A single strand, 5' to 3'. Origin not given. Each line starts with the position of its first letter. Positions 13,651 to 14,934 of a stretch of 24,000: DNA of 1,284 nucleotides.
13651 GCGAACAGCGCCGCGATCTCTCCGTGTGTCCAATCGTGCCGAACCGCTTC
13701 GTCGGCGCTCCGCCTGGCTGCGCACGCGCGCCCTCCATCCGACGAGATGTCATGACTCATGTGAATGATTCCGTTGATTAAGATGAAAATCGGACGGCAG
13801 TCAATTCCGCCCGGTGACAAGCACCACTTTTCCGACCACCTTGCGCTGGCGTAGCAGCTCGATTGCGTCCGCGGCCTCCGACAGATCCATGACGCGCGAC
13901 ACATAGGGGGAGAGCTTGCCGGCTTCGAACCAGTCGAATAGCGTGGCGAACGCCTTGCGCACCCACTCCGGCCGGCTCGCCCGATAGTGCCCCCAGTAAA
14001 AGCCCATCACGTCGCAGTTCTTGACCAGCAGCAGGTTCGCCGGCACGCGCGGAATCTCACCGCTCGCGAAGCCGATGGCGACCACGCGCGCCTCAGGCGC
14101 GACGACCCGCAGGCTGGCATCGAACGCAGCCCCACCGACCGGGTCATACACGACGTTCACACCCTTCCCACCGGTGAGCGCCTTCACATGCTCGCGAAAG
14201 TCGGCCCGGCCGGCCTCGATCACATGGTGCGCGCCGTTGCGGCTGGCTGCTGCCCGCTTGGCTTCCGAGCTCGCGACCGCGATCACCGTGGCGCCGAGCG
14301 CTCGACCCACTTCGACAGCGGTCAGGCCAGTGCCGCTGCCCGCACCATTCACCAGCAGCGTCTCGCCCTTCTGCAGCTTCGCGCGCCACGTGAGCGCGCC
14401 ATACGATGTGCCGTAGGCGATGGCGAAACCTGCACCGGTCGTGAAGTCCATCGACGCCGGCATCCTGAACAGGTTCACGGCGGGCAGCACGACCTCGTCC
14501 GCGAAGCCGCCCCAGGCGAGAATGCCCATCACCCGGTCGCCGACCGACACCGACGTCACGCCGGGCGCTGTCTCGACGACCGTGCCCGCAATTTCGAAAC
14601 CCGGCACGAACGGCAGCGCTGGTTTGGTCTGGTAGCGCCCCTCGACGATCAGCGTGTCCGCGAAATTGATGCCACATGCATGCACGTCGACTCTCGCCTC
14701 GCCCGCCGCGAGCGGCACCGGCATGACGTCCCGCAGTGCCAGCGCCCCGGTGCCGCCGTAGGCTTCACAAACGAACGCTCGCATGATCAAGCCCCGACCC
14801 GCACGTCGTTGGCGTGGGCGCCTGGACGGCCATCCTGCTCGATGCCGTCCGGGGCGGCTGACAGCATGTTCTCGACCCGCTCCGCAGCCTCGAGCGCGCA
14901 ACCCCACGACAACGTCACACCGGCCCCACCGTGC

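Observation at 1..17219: Orphan NRPS-PKS operon led by a biotin-pathway look-alike tailoring cassette (BioF-like, DAAO, QOR, BioB-like, carbamoyltransferase)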

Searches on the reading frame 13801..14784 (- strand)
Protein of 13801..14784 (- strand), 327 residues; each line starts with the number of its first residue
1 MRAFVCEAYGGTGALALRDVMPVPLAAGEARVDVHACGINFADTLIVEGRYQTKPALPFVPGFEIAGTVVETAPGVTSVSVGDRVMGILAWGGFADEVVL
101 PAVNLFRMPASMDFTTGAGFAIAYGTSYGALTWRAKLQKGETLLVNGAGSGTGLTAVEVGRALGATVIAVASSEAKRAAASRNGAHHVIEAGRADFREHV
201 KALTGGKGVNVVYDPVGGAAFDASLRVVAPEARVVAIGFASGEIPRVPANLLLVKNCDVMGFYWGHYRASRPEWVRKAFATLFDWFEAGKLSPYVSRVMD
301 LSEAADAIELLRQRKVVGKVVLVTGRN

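Call 6: search_protein_families(library=pfam, proteins=[window:13801-14784:-])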
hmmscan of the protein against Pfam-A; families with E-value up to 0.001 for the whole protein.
window:13801-14784:- (327 aa): 3 families
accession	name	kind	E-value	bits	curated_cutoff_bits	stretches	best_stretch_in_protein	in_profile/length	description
PF00107.32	ADH_zinc_N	-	1.5e-29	103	31.8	1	151-272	1-121/129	Zinc-binding dehydrogenase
PF13602.12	ADH_zinc_N_2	-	5.7e-25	89.2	27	1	184-322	2-134/134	Zinc-binding dehydrogenase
PF08240.17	ADH_N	-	7e-18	65.2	23.5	1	27-109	2-103/104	Alcohol dehydrogenase GroES-like domain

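Call 7: search_protein_families(library=ncbifam, proteins=[window:13801-14784:-])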
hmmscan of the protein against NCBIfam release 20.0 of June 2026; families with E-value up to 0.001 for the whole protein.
window:13801-14784:- (327 aa): 27 families (the best 25 are shown)
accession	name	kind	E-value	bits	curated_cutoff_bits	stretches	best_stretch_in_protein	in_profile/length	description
TIGR02824.1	quinone_pig3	subfamily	1.1e-69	235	296.8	1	1-323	1-324/325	putative NAD(P)H quinone oxidoreductase, PIG3 family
NF010344.0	PRK13771.1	subfamily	3.4e-38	131.5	349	2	92-322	116-331/334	putative alcohol dehydrogenase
NF008024.0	PRK10754.1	subfamily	1.7e-37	129.2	348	1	7-323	8-326/327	NADPH:quinone reductase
NF041183.1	Pks2_ls1_myc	equivalog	3.6e-37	126.9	2400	1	20-323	1425-1728/2086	sulfolipid-1 biosynthesis phthioceranic/hydroxyphthioceranic acid synthase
NF041172.1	AcrlCoa_red_Thmprot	equivalog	6.9e-32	110.7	500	2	94-322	118-332/334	acryloyl-CoA reductase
TIGR02823.1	oxido_YhdH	subfamily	3.5e-25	88.5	297.25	1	13-322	12-322/324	acrylyl-CoA reductase family protein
NF006940.0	PRK09422.1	equivalog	2.1e-23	82.9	344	2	91-322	114-333/338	alcohol dehydrogenase AdhP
TIGR03989.1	Rxyl_3153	subfamily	1.4e-22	80.5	440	2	90-292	137-337/370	NDMA-dependent alcohol dehydrogenase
TIGR00692.1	tdh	equivalog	2.1e-22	79.6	458.35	1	86-323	111-339/340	L-threonine 3-dehydrogenase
TIGR01751.1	crot-CoA-red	equivalog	3.3e-22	78.7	378.55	2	91-194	139-244/398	crotonyl-CoA carboxylase/reductase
TIGR03451.1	mycoS_dep_FDH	equivalog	2.2e-20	72.8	512.9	2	125-322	162-357/358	S-(hydroxymethyl)mycothiol dehydrogenase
NF003808.0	PRK05396.1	equivalog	9.2e-20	70.8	380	1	86-322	113-338/341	L-threonine 3-dehydrogenase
NF041097.1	keto_inos_dh_IolM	equivalog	2.4e-18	65.9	450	2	124-321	190-387/389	scyllo-inosose 3-dehydrogenase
NF051456.1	acrylyl_AcuI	equivalog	4.2e-18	65.2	440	1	13-322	13-322/325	acrylyl-CoA reductase (NADPH)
NF047908.1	AldhRedAhr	equivalog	6.5e-18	64.7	470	2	91-322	119-333/335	NADPH-dependent aldehyde reductase Ahr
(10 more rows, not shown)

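Call 76: search_solved_structures(query=window:13801-14784:-, max_evalue=1e-20)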
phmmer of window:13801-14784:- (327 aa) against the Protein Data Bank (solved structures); distinct sequences matched with E-value up to 1e-20: 47.
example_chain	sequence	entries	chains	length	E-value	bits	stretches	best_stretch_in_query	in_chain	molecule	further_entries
4eye_A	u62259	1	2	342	1.2e-52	182.5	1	1-323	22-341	Probable oxidoreductase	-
6lhr_A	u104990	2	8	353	7e-45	156.9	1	2-325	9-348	Synaptic vesicle membrane protein VAT-1 homolog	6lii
6k9y_A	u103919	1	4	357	7.4e-45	156.9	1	2-325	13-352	Synaptic vesicle membrane protein VAT-1 homolog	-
1yb5_A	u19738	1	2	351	6.1e-42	147.3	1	1-322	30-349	Quinone oxidoreductase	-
5k1s_A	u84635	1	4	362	2.7e-41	145.2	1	83-323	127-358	Oxidoreductase, zinc-binding dehydrogenase family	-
1wly_A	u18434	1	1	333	1.3e-39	139.7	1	8-323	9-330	2-haloacrylate reductase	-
4dup_A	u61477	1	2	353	1.7e-39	139.2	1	6-323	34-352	quinone oxidoreductase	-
3slk_A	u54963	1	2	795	3.9e-36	128.2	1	14-323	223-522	Polyketide synthase extender module 2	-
2eih_A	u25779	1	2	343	4.4e-34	121.5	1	84-325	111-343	Alcohol dehydrogenase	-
4rvu_A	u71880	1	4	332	7.5e-33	117.4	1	7-323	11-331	Probable quinone reductase Qor (NADPH:quinone reductase) (Zeta-crystallin homolog protein)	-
8g7w_A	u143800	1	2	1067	8.9e-33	117.2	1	21-323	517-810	Type I PKS module 4, module 5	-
4a27_A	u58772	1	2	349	1.5e-32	116.5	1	1-322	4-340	SYNAPTIC VESICLE MEMBRANE PROTEIN VAT-1 HOMOLOG-LIKE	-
4rvs_A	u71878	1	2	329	4.4e-32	114.9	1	7-323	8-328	Probable quinone reductase Qor (NADPH:quinone reductase) (Zeta-crystallin homolog protein)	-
9vxk_A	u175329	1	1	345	5.6e-31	111.3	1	2-323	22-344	Oxidoreductase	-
4j6f_A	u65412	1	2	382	5.9e-31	111.2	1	86-323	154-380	Putative alcohol dehydrogenase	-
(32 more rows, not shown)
